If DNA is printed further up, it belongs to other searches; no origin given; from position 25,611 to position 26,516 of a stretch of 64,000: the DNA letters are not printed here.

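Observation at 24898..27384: Uncharacterised kinase / pseudo-P-loop / PHP phosphoesterase trio welded onto ahcY-metK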

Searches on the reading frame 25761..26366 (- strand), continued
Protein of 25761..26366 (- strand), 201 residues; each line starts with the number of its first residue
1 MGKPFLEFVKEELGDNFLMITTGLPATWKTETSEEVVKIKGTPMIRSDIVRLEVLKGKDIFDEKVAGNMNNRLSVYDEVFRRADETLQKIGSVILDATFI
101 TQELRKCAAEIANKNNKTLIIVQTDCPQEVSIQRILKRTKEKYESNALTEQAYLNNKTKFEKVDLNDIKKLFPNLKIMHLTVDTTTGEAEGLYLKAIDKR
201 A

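Call 66: find_encoding_contigs(protein=P0255, flank=8000, max_places=2)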
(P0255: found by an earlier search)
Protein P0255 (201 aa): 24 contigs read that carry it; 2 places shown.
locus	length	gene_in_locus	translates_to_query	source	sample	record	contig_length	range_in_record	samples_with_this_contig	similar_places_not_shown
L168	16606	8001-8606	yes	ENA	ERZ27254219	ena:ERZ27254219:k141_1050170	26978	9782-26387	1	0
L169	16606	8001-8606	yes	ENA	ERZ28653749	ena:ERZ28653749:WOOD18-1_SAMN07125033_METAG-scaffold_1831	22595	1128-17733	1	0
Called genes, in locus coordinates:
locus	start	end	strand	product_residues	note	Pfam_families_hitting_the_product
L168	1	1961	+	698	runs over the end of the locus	PF22745:Nlig-Ia, PF01653:DNA_ligase_aden, PF03120:OB_DNA_ligase, PF03119:DNA_ligase_ZBD, PF12826:HHH_2, PF14520:HHH_5 (weak), PF00533:BRCT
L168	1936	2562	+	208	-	PF01195:Pept_tRNA_hydro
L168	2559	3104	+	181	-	PF04191:PEMT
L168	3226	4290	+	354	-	PF01008:IF-2B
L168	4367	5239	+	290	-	PF01048:PNP_UDP_1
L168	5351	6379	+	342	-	-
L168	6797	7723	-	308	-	PF00294:PfkB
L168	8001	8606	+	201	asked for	PF08433:KTI12 (weak), PF13671:AAA_33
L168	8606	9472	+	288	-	PF02811:PHP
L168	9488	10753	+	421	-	PF05221:AdoHcyase, PF00670:AdoHcyase_NAD, PF02826:2-Hacid_dh_C (weak), PF07991:KARI_N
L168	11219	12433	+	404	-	PF00438:S-AdoMet_synt_N, PF02772:S-AdoMet_synt_M, PF02773:S-AdoMet_synt_C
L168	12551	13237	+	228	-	PF00702:Hydrolase, PF13419:HAD_2, PF13242:Hydrolase_like (weak)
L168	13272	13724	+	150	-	-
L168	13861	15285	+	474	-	PF02878:PGM_PMM_I, PF02879:PGM_PMM_II, PF02880:PGM_PMM_III, PF00408:PGM_PMM_IV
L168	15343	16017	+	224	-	PF00174:Oxidored_molyb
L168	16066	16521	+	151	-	PF13541:ChlI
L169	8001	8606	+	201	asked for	PF08433:KTI12 (weak), PF13671:AAA_33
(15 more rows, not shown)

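Call 67: find_encoding_contigs(protein=P0153, flank=10000, max_places=1)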
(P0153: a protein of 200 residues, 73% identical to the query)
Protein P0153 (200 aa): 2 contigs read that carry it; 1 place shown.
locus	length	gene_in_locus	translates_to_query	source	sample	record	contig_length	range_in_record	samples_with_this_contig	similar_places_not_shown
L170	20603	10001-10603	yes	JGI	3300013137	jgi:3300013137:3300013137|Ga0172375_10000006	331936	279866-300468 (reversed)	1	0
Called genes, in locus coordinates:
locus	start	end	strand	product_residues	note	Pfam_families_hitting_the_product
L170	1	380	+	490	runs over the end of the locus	PF13173:AAA_14, PF13635:DUF4143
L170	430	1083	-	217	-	PF12705:PDDEXK_1 (weak)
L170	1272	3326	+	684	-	PF22745:Nlig-Ia, PF01653:DNA_ligase_aden, PF03120:OB_DNA_ligase, PF03119:DNA_ligase_ZBD, PF12826:HHH_2, PF14520:HHH_5, PF00533:BRCT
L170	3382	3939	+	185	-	-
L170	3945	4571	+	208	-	PF01195:Pept_tRNA_hydro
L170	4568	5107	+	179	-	PF04191:PEMT, PF01222:ERG4_ERG24 (weak)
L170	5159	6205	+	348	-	PF01008:IF-2B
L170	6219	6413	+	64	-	-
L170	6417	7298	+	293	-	PF01048:PNP_UDP_1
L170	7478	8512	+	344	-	-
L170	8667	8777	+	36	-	-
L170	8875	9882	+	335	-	PF01636:APH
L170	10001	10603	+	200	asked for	PF08433:KTI12 (weak), PF13671:AAA_33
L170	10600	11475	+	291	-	PF02811:PHP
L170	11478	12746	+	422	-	PF05221:AdoHcyase, PF00670:AdoHcyase_NAD, PF02826:2-Hacid_dh_C (weak), PF07991:KARI_N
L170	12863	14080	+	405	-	PF00438:S-AdoMet_synt_N, PF02772:S-AdoMet_synt_M, PF02773:S-AdoMet_synt_C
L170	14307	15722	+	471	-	PF02878:PGM_PMM_I, PF02879:PGM_PMM_II, PF02880:PGM_PMM_III, PF00408:PGM_PMM_IV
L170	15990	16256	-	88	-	-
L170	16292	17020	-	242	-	PF02540:NAD_synthase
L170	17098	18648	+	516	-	PF07969:Amidohydro_3, PF01979:Amidohydro_1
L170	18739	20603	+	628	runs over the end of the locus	PF05496:RuvB_N (faint), PF06068:TIP49 (weak), PF00004:AAA, PF07728:AAA_5 (weak), PF17862:AAA_lid_3, PF01434:Peptidase_M41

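Call 79: search_protein_families(library=pfam, proteins=[L158:13208-13555:+, L152:10001-10606:+, L152:11490-12497:-], max_evalue=0.001)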
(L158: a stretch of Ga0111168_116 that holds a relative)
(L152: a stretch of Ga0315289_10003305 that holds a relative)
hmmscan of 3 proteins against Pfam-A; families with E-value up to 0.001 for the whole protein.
L158:13208-13555:+ (116 aa): 1 family
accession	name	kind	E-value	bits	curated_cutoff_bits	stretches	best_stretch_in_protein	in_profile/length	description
PF14551.11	MCM_N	-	1.1e-11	45.4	24.9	1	12-94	2-94/95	MCM N-terminal domain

L152:10001-10606:+ (201 aa): 5 families
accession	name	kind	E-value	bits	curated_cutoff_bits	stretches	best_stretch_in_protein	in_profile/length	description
PF13671.12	AAA_33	-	2.8e-18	67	27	1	18-163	1-142/143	AAA domain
PF13207.12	AAA_17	-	2.9e-07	31.3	27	1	23-147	2-131/136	AAA domain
PF08433.16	KTI12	-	0.00012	22.1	22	1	18-149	3-130/271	Chromatin associated protein KTI12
PF06414.18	Zeta_toxin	-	0.00038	20.4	22.3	1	23-143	23-147/199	Zeta toxin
PF13238.12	AAA_18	-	0.00087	20.2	29.4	0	21-146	3-118/128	AAA domain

L152:11490-12497:- (335 aa): 1 family
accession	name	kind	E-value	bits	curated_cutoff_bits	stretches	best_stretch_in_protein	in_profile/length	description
PF01636.29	APH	-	5.3e-06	26.8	23.2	1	125-273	92-230/239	Phosphotransferase enzyme family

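Call 82: search_protein_representatives(protein=window:25761-26366:-)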
Query: 201 residues. Proteins with E-value up to 0.001 (for the whole library): 696; up to 1e-10: 98; up to 1e-30: 16. The best 150 are listed.
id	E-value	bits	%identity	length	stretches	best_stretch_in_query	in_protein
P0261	3.6e-61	222.4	57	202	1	4-186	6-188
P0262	7.4e-46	172.5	46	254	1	5-194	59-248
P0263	7.6e-46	172.5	43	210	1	9-199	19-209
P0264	2.4e-44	167.6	62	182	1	1-128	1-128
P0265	3.7e-44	167.0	63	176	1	3-127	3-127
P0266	1.9e-43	164.7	62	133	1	69-200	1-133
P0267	3.8e-42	160.4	55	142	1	3-141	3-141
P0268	2.1e-39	151.5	44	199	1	2-185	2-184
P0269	4.2e-39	150.5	64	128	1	74-193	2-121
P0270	7.0e-39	149.8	62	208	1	65-187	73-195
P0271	2.0e-35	138.5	59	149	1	1-108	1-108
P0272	2.4e-35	138.3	42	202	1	4-186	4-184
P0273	1.1e-34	136.2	68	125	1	89-185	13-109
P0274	5.0e-33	130.7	54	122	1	55-174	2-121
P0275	6.0e-33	130.4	40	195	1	15-185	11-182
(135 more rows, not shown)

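Call 85: find_homologous_proteins(query=A4)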
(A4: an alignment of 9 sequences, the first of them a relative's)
Query A4 (9 sequences) (199 aa, profile of the alignment): 3848 proteins with E <= 0.001 among 8000 candidates; the best 120 are listed.
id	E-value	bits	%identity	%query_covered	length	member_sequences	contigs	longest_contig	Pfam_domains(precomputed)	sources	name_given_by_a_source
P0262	2.1e-83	297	43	95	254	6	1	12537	PF13671.13,PF13207.13,PF08433.17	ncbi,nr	ncbi:MAG: ATP-binding protein [Deltaproteobacteria bacterium]|nr:ATP-binding protein [Deltaproteobac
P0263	4.8e-79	283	31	91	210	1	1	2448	PF13671.13,PF13207.13,PF08433.17,PF13238.13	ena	-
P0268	2.0e-78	280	100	100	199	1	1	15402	PF17213.10,PF06414.19,PF01591.25,PF13521.13,PF13671.13,PF13207.13,PF08433.17,PF13238.13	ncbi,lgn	-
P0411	8.9e-75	269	43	95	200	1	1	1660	PF13671.13,PF13207.13,PF08433.17,PF13238.13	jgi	-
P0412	3.0e-74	267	46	98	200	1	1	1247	PF01591.25,PF13671.13,PF08433.17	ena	-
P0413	3.0e-74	267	46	97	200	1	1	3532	PF13671.13,PF08433.17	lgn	-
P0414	3.3e-74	267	47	99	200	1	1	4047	PF13671.13,PF13207.13,PF08433.17,PF13238.13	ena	-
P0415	3.9e-74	267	45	97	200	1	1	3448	PF06414.19,PF13671.13,PF13207.13,PF08433.17,PF13238.13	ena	-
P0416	4.8e-74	266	42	97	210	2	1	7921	PF13671.13,PF08433.17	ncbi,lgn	-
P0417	5.5e-74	266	47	99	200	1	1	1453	PF13671.13,PF13207.13,PF08433.17,PF13238.13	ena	-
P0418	5.5e-74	266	30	92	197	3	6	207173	PF13671.13,PF13207.13,PF08433.17,PF13238.13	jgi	-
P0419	6.9e-74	266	46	97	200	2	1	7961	PF01591.25,PF13671.13,PF13207.13,PF08433.17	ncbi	-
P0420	7.4e-74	266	44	97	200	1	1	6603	PF13671.13,PF13207.13,PF08433.17,PF13238.13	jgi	jgi:predicted kinase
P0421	7.9e-74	265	43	97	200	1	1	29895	PF13671.13,PF13207.13,PF08433.17,PF13238.13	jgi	-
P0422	8.2e-74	265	46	98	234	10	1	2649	PF01591.25,PF13671.13,PF13207.13,PF08433.17,PF13238.13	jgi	-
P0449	4.5e-73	263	45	97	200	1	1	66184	PF01591.25,PF13671.13,PF13207.13,PF08433.17,PF13238.13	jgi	-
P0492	1.3e-72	261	39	98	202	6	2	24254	PF06414.19,PF01591.25,PF13671.13,PF13207.13,PF08433.17,PF13238.13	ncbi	-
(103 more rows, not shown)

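Call 87: find_encoding_contigs(protein=P0449, flank=7000, max_places=1)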
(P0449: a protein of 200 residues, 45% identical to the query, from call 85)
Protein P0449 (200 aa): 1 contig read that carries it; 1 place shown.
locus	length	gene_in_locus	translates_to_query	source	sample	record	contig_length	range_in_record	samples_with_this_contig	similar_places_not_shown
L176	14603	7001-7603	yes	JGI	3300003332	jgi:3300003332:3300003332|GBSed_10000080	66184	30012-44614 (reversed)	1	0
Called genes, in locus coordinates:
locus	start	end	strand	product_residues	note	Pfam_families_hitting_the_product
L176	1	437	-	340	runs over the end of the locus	PF01866:Diphthamide_syn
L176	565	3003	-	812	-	PF01326:PPDK_N, PF00391:PEP-utilizers, PF02896:PEP-utilizers_C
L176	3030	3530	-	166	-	PF00252:Ribosomal_L16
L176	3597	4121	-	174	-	PF22769:DCD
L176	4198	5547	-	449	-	PF01979:Amidohydro_1, PF07969:Amidohydro_3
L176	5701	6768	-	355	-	PF01208:URO-D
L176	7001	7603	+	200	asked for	PF01591:6PF2K (faint), PF08433:KTI12 (weak), PF13238:AAA_18 (weak), PF13671:AAA_33, PF13207:AAA_17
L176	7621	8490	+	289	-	PF02811:PHP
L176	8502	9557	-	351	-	-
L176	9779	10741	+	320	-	PF00005:ABC_tran, PF13304:AAA_21 (faint), PF08352:oligo_HPY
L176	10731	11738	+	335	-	PF00005:ABC_tran, PF08352:oligo_HPY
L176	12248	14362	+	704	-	PF00496:SBP_bac_5, PF18998:Flg_new_2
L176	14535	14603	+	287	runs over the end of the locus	PF00528:BPD_transp_1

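Call 88: find_encoding_contigs(protein=P0418, flank=7000, max_places=1)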
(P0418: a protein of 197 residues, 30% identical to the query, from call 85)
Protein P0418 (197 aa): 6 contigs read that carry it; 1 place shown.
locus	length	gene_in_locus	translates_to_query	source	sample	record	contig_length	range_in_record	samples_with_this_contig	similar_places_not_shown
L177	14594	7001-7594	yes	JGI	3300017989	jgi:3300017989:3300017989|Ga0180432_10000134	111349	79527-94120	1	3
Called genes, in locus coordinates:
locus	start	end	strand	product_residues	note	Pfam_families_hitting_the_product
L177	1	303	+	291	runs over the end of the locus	PF01048:PNP_UDP_1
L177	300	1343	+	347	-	-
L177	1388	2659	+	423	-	PF00108:Thiolase_N, PF22691:Thiolase_C_1, PF02803:Thiolase_C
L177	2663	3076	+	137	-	PF12172:zf-ChsH2, PF01796:OB_ChsH2_C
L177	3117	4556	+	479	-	PF08545:ACP_syn_III (faint), PF12172:zf-ChsH2 (weak)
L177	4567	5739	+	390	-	PF00108:Thiolase_N, PF02803:Thiolase_C (faint), PF22691:Thiolase_C_1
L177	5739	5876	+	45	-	-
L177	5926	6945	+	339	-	PF01636:APH (weak)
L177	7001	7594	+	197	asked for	PF08433:KTI12, PF13207:AAA_17 (weak), PF13238:AAA_18 (weak), PF13671:AAA_33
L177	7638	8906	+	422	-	PF05221:AdoHcyase, PF02826:2-Hacid_dh_C (weak), PF00670:AdoHcyase_NAD, PF07991:KARI_N (faint)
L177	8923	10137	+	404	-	PF00438:S-AdoMet_synt_N, PF02772:S-AdoMet_synt_M, PF02773:S-AdoMet_synt_C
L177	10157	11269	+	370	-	PF00483:NTP_transferase, PF12804:NTP_transf_3 (weak), PF24894:Hexapep_GlmU (faint), PF25084:LbH_EIF2B, PF00132:Hexapep, PF25087:GMPPB_C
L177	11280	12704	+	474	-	PF02878:PGM_PMM_I, PF02879:PGM_PMM_II, PF02880:PGM_PMM_III, PF00408:PGM_PMM_IV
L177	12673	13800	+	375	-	PF10432:bact-PGI_C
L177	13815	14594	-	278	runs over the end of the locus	PF02645:DegV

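Call 89: find_encoding_contigs(protein=P0492, flank=7000, max_places=1)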
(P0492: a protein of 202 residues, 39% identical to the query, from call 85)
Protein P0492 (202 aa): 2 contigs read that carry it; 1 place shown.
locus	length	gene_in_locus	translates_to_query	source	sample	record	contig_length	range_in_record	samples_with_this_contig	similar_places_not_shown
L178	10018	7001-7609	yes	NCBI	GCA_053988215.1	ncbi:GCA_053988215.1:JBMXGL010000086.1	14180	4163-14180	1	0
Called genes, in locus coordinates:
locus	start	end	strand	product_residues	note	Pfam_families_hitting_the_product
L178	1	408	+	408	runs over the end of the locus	PF00291:PALP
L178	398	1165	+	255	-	PF00290:Trp_syntA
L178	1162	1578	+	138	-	-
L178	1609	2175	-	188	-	-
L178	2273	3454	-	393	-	PF12838:Fer4_7, PF13183:Fer4_8, PF13484:Fer4_16 (weak), PF13534:Fer4_17 (weak), PF02754:CCG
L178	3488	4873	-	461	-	PF01565:FAD_binding_4, PF02913:FAD-oxidase_C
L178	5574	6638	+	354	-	PF03600:CitMHS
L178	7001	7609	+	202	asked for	PF01591:6PF2K (weak), PF06414:Zeta_toxin (weak), PF08433:KTI12, PF13238:AAA_18 (weak), PF13671:AAA_33, PF13207:AAA_17 (weak)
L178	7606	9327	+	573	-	PF01979:Amidohydro_1, PF07969:Amidohydro_3 (weak), PF13382:Adenine_deam_C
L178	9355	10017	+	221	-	?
